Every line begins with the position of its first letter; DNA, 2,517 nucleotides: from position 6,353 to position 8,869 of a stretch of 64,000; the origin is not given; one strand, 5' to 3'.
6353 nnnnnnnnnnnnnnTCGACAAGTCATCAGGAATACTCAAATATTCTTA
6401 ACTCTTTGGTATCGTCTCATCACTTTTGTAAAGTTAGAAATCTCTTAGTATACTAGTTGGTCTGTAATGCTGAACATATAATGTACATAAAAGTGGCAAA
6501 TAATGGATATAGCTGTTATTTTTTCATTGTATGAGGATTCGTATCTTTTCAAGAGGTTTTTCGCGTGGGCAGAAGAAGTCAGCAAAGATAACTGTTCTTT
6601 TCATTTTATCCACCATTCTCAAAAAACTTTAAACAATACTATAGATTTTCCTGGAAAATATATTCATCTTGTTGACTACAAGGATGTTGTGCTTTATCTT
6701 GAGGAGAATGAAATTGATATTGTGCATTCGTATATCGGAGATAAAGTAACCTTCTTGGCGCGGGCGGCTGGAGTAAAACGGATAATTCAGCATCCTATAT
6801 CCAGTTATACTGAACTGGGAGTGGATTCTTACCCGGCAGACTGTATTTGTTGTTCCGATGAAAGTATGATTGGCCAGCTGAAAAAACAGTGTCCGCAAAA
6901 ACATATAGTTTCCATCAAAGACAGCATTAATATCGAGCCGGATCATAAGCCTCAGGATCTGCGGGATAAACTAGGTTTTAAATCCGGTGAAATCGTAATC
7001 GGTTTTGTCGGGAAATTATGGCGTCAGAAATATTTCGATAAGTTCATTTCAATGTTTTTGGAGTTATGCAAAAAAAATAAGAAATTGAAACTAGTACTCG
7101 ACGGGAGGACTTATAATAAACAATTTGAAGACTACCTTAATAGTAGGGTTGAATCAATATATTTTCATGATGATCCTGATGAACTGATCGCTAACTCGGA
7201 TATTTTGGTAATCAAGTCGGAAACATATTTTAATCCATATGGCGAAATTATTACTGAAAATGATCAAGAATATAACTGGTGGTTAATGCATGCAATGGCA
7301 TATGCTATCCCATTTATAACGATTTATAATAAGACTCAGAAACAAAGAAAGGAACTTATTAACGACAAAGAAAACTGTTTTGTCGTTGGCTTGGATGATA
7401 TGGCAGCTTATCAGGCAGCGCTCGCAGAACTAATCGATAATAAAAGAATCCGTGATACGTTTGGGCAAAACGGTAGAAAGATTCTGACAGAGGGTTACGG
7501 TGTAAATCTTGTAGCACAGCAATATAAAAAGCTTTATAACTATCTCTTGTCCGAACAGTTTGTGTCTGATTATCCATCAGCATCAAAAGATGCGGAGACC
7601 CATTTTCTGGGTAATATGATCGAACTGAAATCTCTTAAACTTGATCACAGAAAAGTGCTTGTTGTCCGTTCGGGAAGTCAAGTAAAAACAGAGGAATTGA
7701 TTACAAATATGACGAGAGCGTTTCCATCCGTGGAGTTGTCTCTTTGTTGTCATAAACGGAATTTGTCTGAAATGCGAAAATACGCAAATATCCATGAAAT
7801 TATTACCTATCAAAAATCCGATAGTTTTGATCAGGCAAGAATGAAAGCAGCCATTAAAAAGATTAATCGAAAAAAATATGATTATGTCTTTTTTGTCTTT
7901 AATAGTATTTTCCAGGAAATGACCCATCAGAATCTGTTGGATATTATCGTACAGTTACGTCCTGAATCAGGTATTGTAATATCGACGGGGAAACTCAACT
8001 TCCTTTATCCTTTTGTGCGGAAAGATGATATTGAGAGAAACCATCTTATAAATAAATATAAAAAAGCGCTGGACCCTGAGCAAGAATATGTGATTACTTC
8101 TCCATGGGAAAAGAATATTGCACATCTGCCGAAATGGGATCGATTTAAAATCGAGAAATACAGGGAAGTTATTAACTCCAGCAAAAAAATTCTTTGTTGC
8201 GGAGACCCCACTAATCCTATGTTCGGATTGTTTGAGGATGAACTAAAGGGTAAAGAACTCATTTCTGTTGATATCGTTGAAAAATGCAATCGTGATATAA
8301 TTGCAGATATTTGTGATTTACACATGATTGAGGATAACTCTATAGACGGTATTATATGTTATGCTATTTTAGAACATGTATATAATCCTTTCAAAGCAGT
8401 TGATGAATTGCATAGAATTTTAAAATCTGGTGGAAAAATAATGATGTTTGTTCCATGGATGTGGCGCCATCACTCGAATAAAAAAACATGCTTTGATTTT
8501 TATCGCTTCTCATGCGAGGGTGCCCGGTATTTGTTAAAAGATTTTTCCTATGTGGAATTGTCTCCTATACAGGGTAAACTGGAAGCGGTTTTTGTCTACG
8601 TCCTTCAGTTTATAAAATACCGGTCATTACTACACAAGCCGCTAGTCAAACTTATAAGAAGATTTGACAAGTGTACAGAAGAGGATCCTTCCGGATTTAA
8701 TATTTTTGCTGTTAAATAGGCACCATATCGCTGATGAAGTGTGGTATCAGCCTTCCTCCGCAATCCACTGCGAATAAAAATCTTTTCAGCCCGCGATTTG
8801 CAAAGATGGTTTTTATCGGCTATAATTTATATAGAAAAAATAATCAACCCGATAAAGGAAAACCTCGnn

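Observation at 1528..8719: Glycan-tailoring cluster with two fusion methyltransferases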

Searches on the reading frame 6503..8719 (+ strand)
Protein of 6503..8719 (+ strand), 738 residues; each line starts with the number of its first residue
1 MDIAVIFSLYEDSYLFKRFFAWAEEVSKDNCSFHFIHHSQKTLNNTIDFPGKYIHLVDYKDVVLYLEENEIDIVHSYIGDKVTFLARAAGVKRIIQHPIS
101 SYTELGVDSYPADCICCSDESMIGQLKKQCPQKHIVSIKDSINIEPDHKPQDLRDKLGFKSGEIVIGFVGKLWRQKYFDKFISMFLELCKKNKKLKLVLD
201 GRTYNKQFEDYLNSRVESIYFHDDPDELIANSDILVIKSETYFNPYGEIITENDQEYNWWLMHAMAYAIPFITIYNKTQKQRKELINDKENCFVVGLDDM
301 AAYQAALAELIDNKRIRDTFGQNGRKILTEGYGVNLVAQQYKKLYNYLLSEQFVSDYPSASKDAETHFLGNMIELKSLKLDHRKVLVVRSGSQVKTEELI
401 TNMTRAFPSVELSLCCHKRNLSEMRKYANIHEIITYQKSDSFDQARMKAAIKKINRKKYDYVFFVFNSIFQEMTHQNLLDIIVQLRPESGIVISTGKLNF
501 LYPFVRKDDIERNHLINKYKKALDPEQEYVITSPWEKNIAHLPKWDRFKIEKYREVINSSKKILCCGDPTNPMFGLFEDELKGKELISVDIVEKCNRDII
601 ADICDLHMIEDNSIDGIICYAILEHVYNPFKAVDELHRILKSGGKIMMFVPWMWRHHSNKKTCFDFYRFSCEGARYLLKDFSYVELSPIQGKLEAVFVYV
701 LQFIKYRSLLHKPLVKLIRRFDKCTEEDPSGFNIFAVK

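Call 4: search_protein_families(library=pfam, proteins=[window:6503-8719:+], max_evalue=0.01)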
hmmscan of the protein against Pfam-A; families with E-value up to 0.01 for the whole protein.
window:6503-8719:+ (738 aa): 8 families
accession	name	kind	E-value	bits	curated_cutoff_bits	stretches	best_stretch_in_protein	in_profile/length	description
PF00534.26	Glycos_transf_1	-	1e-12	48.4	26.4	1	152-326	4-171/172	Glycosyl transferases group 1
PF13692.12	Glyco_trans_1_4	-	3.8e-10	40.6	27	1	164-313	2-142/142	Glycosyl transferases group 1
PF08241.18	Methyltransf_11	-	9.3e-10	39.5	21.2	1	599-647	47-94/95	Methyltransferase domain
PF13847.12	Methyltransf_31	-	4.7e-06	26.8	27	1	600-652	60-113/145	Methyltransferase domain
PF13649.12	Methyltransf_25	-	0.00093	20.3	27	1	600-644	52-97/97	Methyltransferase domain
PF13489.12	Methyltransf_23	-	0.0037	17.5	27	1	585-648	46-116/164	Methyltransferase domain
PF04666.19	MGAT4_cons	-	0.004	16.6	51.5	0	444-483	34-73/280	MGAT4 conserved region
PF08242.18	Methyltransf_12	-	0.0042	18.2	30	0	609-646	64-98/98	Methyltransferase domain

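Call 8: search_protein_families(library=ncbifam, proteins=[window:6503-8719:+], max_evalue=0.001)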
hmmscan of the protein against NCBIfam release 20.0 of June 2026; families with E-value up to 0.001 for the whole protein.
window:6503-8719:+ (738 aa): 7 families
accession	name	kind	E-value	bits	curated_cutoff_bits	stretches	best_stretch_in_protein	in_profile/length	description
NF038298.1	EPS_HpsO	equivalog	5.7e-10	38.5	575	1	145-348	184-387/388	hormogonium polysaccharide biosynthesis glycosyltransferase HpsO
TIGR03088.1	stp2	hypoth_equivalog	1.2e-09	37.8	409.05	1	131-349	158-374/374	TIGR03088 family PEP-CTERM/XrtA system glycosyltransferase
TIGR03999.1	thiol_BshA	equivalog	3.8e-08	32.7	273.7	1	130-349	164-374/375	N-acetyl-alpha-D-glucosaminyl L-malate synthase BshA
TIGR04063.1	stp3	hypoth_equivalog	8.8e-07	28.1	442.05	0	133-203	180-253/397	TIGR04063 family PEP-CTERM/XrtA system glycosyltransferase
TIGR04157.1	glyco_rSAM_CFB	subfamily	9.9e-07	28.1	400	1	137-213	201-274/406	TIGR04157 family glycosyltransferase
TIGR02149.1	glgA_Coryne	subfamily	0.00078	18.7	302.4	0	264-347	303-389/391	glycogen synthase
NF041876.1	EPS_EpsE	equivalog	0.00085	18.7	400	0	261-339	312-387/389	exopolysaccharide biosynthesis GT4 family glycosyltransferase EpsE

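Call 10: search_solved_structures(query=window:6503-8719:+, max_evalue=0.1)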
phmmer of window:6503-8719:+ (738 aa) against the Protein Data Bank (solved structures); distinct sequences matched with E-value up to 0.1: 3.
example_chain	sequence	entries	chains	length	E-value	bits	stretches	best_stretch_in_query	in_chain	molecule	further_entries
3mgg_A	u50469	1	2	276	0.03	15.6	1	603-648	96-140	Methyltransferase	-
4krh_A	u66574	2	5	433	0.094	14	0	600-682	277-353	Phosphoethanolamine N-methyltransferase 2 | Phospholethanolamine N-methyltransferase 2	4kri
3cc8_A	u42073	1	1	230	0.099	13.9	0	592-652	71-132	Putative methyltransferase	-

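Call 12: find_homologous_proteins(query=window:6503-8719:+)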
Query window:6503-8719:+: 8000 candidates shared short words with the query, none scored E <= 0.001.

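Call 26: search_protein_representatives(protein=window:6503-8719:+)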
Query: 738 residues. Proteins with E-value up to 0.001 (for the whole library): 6946; up to 1e-10: 524; up to 1e-30: 17. The best 150 are listed.
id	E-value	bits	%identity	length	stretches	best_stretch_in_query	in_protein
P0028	2.2e-203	693.9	45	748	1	3-738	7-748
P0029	7.3e-163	559.9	100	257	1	1-246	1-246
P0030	3.3e-62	227.1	30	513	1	7-494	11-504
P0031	2.2e-60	221.1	31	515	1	3-502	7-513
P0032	1.7e-54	201.6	28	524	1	18-497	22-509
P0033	2.2e-51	191.4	29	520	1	3-495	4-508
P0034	1.6e-50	188.5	27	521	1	15-500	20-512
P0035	1.7e-49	185.1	29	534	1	2-478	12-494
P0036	2.9e-47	177.7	25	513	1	6-490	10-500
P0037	1.2e-46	175.7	39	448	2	522-735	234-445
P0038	4.9e-45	170.3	39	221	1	522-738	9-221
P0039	1.5e-43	165.4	26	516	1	24-494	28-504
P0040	6.5e-40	153.4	25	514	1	13-494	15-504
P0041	7.7e-38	146.6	26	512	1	4-493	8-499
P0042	7.7e-38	146.6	27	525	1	19-497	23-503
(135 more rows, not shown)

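Call 27: predict_structure(protein=window:6503-8719:+)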
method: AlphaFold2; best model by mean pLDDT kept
length: 738 residues; sequences in the alignment: 1
mean_pLDDT: 36.1   pTM: 0.23
mean pLDDT of the five models: 36.1, 29.6, 29.2, 27.9, 26.6
residues with pLDDT >= 90: 0; 70-90: 0; 50-70: 20; < 50: 718
segments of 3 or more residues with pLDDT < 50: 1-21, 23-440, 459-725, 727-738
pLDDT, mean of each block of 10 residues (from residue 1): 38 44 47 39 35 34 31 35 33 34 30 34 39 34 29 38 35 39 46 43 42 44 44 33 28 36 32 36 42 31 39 39 35 31 35 31 31 27 29 35 35 32 37 43 56 53 41 43 44 34 32 33 29 30 31 33 27 25 26 30 31 33 30 37 38 35 34 41 37 42 36 41 46 42
secondary structure, 60 per line:
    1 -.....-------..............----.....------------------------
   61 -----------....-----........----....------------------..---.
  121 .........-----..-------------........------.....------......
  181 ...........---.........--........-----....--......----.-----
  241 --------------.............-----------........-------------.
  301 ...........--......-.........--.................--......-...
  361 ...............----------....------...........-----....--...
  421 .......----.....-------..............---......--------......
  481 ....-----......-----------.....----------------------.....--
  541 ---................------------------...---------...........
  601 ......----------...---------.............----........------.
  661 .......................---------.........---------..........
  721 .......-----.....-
elements in order (helices of 4 or more, strands of 3 or more residues): E2-6 H14-27 E32-36 E72-75 H81-88 E93-96 H120-129 H150-157 E164-168 H175-191 E195-200 H206-213 E219-222 H225-230 H255-267 H279-286 H300-311 H314-319 H321-329 H332-348 H351-356 H358-375 E386-389 H396-406 E412-415 H418-427 E432-436 H444-457 E461-466 H475-484 E490-495 H507-511 H534-538 H544-559 H590-606 E617-619 H629-641 E646-653 H660-683 E693-701 H711-727 E733-737

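Call 28: search_protein_families(library=pfam, proteins=[window:6503-8719:+], max_evalue=1)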
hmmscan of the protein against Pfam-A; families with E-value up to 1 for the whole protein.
window:6503-8719:+ (738 aa): 8 families
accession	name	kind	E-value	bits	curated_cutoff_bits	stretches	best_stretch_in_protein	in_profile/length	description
PF00534.26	Glycos_transf_1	-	1e-12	48.4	26.4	1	152-326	4-171/172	Glycosyl transferases group 1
PF13692.12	Glyco_trans_1_4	-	3.8e-10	40.6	27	1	164-313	2-142/142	Glycosyl transferases group 1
PF08241.18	Methyltransf_11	-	9.3e-10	39.5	21.2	1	599-647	47-94/95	Methyltransferase domain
PF13847.12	Methyltransf_31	-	4.7e-06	26.8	27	1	600-652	60-113/145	Methyltransferase domain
PF13649.12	Methyltransf_25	-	0.00093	20.3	27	1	600-644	52-97/97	Methyltransferase domain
PF13489.12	Methyltransf_23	-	0.0037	17.5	27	1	585-648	46-116/164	Methyltransferase domain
PF04666.19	MGAT4_cons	-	0.004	16.6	51.5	0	444-483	34-73/280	MGAT4 conserved region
PF08242.18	Methyltransf_12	-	0.0042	18.2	30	1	609-646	64-98/98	Methyltransferase domain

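Call 44: predict_structure(alignment_id=A1)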
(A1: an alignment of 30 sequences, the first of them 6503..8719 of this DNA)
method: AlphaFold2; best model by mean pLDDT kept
length: 738 residues; sequences in the alignment: 30
mean_pLDDT: 80.4   pTM: 0.61
mean pLDDT of the five models: 80.4, 79.5, 77.4, 77.3, 76.1
residues with pLDDT >= 90: 273; 70-90: 293; 50-70: 119; < 50: 53
segments of 3 or more residues with pLDDT < 50: 101-106, 369-372, 468-474, 489-491, 494-515, 654-656
pLDDT, mean of each block of 10 residues (from residue 1): 83 65 89 88 67 84 89 84 85 85 51 86 84 91 80 90 93 69 93 94 76 85 89 89 54 72 93 70 82 89 96 97 94 92 97 95 62 62 85 76 86 88 86 79 63 79 61 50 57 43 39 51 83 85 90 96 91 90 94 83 94 94 76 96 94 54 62 88 92 79 69 83 80 94
secondary structure, 60 per line:
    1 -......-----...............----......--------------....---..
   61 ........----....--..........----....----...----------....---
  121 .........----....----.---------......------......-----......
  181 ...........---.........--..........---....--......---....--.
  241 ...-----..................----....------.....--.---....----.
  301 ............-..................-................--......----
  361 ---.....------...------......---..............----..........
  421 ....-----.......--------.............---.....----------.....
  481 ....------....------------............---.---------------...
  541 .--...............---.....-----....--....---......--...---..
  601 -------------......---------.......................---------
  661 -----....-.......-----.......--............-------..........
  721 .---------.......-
elements in order (helices of 4 or more, strands of 3 or more residues): E2-7 H13-27 E32-37 E52-55 H59-68 E73-76 H79-88 E93-96 E114-117 H121-129 E134-137 H152-157 E164-169 H175-191 E195-200 H206-215 E219-222 H225-230 E234-237 E240-243 E249-253 H254-266 E271-274 H281-285 E292-295 H300-312 H314-331 H334-348 H351-356 H364-368 E384-389 H393-406 E411-417 H418-424 E430-436 H445-457 E461-465 H476-484 E491-494 H507-518 H544-558 E562-566 H572-575 H578-581 E585-590 E614-619 H629-639 E640-651 H666-669 H671-677 E683-689 H692-703 H711-721 E731-737

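Call 57: find_encoding_contigs(protein=P0028, flank=10000, max_places=3)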
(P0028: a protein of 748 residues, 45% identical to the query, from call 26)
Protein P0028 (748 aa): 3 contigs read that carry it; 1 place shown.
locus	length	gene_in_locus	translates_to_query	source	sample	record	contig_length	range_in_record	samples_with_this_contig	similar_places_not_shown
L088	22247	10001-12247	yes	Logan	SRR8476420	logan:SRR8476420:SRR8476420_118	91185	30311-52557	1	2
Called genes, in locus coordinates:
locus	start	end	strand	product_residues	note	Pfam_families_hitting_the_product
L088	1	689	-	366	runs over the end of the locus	PF00465:Fe-ADH, PF13685:Fe-ADH_2, PF01761:DHQ_synthase, PF24621:DHQS_C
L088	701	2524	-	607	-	PF13424:TPR_12 (faint), PF13428:TPR_14 (faint), PF13431:TPR_17 (faint), PF00515:TPR_1, PF07719:TPR_2 (weak), PF13181:TPR_8, PF23914:TPR_CcmH_CycH (weak), PF14559:TPR_19 (weak), +3 more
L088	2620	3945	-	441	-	-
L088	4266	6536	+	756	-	PF00924:MS_channel_2nd, PF21082:MS_channel_3rd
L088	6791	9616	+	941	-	PF10114:PocR, PF08447:PAS_3, PF00989:PAS, PF13426:PAS_9, PF08448:PAS_4 (weak), PF13426:PAS_9 (weak), PF00512:HisKA, PF02518:HATPase_c, +1 more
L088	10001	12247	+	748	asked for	PF00534:Glycos_transf_1 (weak), PF08241:Methyltransf_11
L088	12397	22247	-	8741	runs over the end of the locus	-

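Call 62: find_related_loci(query=A3, collection=metagenome_contigs, flank=10000)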
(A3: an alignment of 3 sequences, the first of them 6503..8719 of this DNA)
Query A3 (738 aa) in metagenome_contigs; peptide patterns used: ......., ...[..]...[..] (x = any residue, [..] = any of these).
146 stretches matched a pattern; 1 encode a relative of the query (tblastn E <= 1e-3); 1 distinct loci.
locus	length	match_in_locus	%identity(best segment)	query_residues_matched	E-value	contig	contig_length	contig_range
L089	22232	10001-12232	44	1-738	0e+0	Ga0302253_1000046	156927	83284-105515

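Call 85: fold_search(model_id=the predicted structure, library=pdb)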
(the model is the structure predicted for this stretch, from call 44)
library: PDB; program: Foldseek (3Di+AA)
matches with E <= 10: 1786; with E <= 0.001: 448
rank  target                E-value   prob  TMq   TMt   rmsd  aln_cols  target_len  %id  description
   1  3mbo_D                4.0e-15  1.00  0.37  0.68   5.4       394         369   16  Crystal Structure of the Glycosyltransferase BaBshA bound with UDP and L-malate (released 2010-09-29)
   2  3mbo_C                8.0e-15  1.00  0.37  0.68   5.4       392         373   15  Crystal Structure of the Glycosyltransferase BaBshA bound with UDP and L-malate (released 2010-09-29)
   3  3mbo_G                8.0e-15  1.00  0.35  0.66   5.8       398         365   16  Crystal Structure of the Glycosyltransferase BaBshA bound with UDP and L-malate (released 2010-09-29)
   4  3mbo_A                1.7e-14  1.00  0.37  0.68   5.5       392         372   16  Crystal Structure of the Glycosyltransferase BaBshA bound with UDP and L-malate (released 2010-09-29)
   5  2jjm_A                1.8e-14  1.00  0.36  0.69   5.6       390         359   14  Crystal Structure of a family GT4 glycosyltransferase from Bacillus anthracis ORF BA1558. (released 2008-08-05)
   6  5d01_B                2.8e-14  1.00  0.36  0.68   5.6       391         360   16  Crystal structure of BshA from B. subtilis complexed with N-acetylglucosaminyl-malate (released 2016-09-07)
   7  6n1x                  2.9e-14  1.00  0.37  0.68   5.2       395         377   18  BshA from Staphylococcus aureus complexed with UDP and N-acetylglucosamine (released 2019-08-21)
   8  6d9t                  2.9e-14  1.00  0.37  0.67   5.2       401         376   18  BshA from Staphylococcus aureus complexed with UDP (released 2019-05-08)
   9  3mbo_E                3.1e-14  1.00  0.38  0.69   5.4       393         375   15  Crystal Structure of the Glycosyltransferase BaBshA bound with UDP and L-malate (released 2010-09-29)
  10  3mbo_B                4.1e-14  1.00  0.36  0.66   6.0       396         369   15  Crystal Structure of the Glycosyltransferase BaBshA bound with UDP and L-malate (released 2010-09-29)
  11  3c48_A                5.5e-14  1.00  0.24  0.40  12.2       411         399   16  Structure of the retaining glycosyltransferase MshA: The first step in mycothiol biosynthesis. Organism: Corynebacteri (released 2008-03-25)
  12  3c4q_B                5.8e-14  1.00  0.36  0.64   6.0       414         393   14  Structure of the retaining glycosyltransferase MshA : The first step in mycothiol biosynthesis. Organism : Corynebacte (released 2008-04-01)
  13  3oka_A                5.8e-14  1.00  0.36  0.64   5.5       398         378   15  Crystal structure of Corynebacterium glutamicum PimB' in complex with GDP-Man (triclinic crystal form) (released 2010-09-15)
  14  5d01_A                6.2e-14  1.00  0.36  0.68   5.9       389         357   18  Crystal structure of BshA from B. subtilis complexed with N-acetylglucosaminyl-malate (released 2016-09-07)
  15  8dvz                  6.9e-14  1.00  0.33  0.60   6.7       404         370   15  Structure of the Campylobacter concisus glycosyltransferase PglA R282V variant (released 2024-01-17)
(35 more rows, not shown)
